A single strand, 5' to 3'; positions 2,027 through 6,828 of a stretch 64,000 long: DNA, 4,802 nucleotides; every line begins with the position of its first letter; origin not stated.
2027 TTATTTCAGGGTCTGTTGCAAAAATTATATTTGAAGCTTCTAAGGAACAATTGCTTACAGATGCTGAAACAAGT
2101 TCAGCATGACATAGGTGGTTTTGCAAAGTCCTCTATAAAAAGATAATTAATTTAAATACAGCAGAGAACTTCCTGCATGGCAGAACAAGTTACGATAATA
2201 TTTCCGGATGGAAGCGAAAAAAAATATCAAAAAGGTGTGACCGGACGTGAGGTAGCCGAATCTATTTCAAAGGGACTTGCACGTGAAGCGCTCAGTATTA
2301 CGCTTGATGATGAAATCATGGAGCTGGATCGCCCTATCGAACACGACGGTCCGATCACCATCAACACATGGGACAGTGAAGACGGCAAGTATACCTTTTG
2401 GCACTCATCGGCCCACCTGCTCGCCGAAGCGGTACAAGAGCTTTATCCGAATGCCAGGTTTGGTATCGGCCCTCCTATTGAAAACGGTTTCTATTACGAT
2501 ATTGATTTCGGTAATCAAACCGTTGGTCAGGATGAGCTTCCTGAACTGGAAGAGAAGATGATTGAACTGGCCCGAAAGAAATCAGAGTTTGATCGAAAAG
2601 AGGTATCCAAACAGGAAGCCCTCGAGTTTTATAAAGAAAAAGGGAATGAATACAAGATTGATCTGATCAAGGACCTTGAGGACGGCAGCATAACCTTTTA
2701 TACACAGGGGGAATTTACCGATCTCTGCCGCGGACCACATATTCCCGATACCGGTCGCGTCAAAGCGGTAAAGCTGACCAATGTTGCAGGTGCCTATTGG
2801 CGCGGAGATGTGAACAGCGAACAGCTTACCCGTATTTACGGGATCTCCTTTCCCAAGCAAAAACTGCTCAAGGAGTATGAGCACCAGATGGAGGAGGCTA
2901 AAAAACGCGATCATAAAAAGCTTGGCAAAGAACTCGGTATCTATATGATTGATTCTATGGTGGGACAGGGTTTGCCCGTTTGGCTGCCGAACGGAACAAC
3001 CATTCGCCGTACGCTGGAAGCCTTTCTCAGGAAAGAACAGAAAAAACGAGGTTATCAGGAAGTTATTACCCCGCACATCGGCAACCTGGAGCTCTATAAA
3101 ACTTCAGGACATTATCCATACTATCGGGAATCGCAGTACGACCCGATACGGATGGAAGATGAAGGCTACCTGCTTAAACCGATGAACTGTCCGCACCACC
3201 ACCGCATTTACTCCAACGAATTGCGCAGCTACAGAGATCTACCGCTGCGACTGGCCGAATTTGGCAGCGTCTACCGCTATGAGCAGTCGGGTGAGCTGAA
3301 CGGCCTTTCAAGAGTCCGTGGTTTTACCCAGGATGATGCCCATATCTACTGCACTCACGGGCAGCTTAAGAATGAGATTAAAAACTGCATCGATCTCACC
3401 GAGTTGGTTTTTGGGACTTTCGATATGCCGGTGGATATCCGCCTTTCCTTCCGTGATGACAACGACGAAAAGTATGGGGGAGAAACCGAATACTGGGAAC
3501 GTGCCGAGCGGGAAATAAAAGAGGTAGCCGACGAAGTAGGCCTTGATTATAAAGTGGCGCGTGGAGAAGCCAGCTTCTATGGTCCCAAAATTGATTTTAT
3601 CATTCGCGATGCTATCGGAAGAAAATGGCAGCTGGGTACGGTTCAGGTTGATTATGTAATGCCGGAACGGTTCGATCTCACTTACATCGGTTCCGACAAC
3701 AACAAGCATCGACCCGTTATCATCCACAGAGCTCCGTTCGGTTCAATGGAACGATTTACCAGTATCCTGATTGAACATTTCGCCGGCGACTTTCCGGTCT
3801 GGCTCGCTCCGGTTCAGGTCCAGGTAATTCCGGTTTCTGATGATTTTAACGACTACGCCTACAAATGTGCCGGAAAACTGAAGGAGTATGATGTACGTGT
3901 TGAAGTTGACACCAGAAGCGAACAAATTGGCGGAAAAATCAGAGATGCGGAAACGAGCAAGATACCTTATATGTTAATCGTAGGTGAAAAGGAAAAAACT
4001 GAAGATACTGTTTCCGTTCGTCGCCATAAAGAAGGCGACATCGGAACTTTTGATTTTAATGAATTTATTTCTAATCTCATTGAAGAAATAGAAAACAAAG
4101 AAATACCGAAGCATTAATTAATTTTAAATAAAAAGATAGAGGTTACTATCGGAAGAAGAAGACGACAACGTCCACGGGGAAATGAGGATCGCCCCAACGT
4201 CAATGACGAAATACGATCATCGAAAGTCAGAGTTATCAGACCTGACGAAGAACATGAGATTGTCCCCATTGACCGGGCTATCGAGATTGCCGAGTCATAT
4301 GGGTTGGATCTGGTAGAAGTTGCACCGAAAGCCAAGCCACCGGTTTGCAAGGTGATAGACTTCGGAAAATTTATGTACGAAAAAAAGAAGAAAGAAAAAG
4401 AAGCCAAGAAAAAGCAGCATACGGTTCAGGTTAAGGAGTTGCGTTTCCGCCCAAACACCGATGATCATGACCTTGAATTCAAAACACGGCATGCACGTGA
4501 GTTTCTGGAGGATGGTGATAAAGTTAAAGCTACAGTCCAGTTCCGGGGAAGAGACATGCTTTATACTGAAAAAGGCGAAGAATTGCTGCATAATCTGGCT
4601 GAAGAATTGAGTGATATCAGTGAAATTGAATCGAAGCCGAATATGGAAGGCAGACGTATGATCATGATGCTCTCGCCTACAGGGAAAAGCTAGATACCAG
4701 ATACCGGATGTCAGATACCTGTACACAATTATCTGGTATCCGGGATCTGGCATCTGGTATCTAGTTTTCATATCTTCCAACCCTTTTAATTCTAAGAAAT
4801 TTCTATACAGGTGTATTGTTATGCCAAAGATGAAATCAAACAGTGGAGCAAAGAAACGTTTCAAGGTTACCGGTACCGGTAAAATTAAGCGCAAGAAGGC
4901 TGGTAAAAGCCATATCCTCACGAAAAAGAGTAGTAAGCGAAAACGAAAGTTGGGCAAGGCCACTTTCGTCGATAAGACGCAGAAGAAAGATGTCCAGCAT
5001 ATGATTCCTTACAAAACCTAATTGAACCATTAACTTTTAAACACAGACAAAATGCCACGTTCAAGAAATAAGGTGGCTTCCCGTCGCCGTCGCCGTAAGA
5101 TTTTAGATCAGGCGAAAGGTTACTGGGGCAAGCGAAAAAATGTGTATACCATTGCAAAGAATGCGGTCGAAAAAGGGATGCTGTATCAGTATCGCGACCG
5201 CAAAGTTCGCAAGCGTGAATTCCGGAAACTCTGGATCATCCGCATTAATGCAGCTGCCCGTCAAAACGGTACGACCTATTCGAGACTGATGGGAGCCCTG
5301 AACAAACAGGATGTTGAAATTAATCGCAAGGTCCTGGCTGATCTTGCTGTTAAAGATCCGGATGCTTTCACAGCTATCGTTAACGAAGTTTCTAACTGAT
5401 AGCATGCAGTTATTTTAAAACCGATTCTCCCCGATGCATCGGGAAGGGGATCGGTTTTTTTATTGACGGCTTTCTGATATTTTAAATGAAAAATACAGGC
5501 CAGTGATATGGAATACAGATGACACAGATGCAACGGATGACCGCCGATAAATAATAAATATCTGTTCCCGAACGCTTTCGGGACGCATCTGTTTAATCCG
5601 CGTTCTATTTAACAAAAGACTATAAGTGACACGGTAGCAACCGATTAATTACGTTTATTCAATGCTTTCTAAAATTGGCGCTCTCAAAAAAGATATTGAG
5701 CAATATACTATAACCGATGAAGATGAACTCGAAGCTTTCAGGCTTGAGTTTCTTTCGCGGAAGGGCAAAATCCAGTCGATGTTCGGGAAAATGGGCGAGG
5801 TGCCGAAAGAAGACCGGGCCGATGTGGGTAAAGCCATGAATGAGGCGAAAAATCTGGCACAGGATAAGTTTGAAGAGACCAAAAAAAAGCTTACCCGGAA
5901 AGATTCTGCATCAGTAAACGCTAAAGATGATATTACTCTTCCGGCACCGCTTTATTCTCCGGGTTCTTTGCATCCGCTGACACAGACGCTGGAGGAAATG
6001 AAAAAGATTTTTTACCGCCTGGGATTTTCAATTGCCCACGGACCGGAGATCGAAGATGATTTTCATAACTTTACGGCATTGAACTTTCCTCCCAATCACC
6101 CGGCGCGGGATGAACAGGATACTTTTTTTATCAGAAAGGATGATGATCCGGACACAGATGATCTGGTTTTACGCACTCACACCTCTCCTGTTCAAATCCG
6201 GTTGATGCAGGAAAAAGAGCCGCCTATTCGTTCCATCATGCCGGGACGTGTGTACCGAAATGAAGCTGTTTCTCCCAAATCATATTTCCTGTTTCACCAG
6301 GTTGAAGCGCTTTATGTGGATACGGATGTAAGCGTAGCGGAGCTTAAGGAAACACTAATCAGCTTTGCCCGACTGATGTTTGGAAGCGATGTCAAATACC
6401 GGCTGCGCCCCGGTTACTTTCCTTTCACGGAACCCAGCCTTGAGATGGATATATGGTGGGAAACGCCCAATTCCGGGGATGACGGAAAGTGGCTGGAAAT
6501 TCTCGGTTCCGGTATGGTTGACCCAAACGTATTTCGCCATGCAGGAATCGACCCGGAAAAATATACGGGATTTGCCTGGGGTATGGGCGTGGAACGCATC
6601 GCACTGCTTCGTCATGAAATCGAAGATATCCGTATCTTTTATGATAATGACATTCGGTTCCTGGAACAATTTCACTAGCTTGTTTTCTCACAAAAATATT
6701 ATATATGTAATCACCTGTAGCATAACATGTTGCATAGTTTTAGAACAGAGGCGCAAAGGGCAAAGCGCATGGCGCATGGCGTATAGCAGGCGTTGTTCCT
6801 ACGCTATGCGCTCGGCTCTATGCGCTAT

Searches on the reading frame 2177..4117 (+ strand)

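Call 14: search_protein_families(library=pfam, proteins=[window:2177-4117:+], max_evalue=0.001)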
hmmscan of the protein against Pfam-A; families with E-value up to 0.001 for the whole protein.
window:2177-4117:+ (646 aa): 4 families
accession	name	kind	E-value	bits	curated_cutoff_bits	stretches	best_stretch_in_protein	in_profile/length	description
PF00587.30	tRNA-synt_2b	-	3.2e-45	154.8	29.3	1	327-535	7-179/179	tRNA synthetase class II core domain (G, H, P, S and T)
PF03129.25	HGTP_anticodon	-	1e-22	80.5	21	1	547-636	1-93/94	Anticodon binding domain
PF07973.19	tRNA_SAD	-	1.6e-13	50.8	24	1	172-221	1-44/44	Threonyl and Alanyl tRNA synthetase second additional domain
PF02824.27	TGS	-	2.3e-06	28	22.2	1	5-62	1-58/60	TGS domain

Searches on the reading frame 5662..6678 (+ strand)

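Call 14: search_protein_families(library=pfam, proteins=[window:5662-6678:+], max_evalue=0.001)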
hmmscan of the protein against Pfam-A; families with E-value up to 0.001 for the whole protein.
window:5662-6678:+ (338 aa): 2 families
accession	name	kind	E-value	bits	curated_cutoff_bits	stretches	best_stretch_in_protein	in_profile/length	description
PF01409.25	tRNA-synt_2d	-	1.7e-95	319.7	19.8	1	90-337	3-246/246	tRNA synthetases class II core domain (F)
PF02912.23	Phe_tRNA-synt_N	-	4.6e-18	65.4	22.3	1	18-81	1-64/69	Aminoacyl tRNA synthetase class II, N-terminal domain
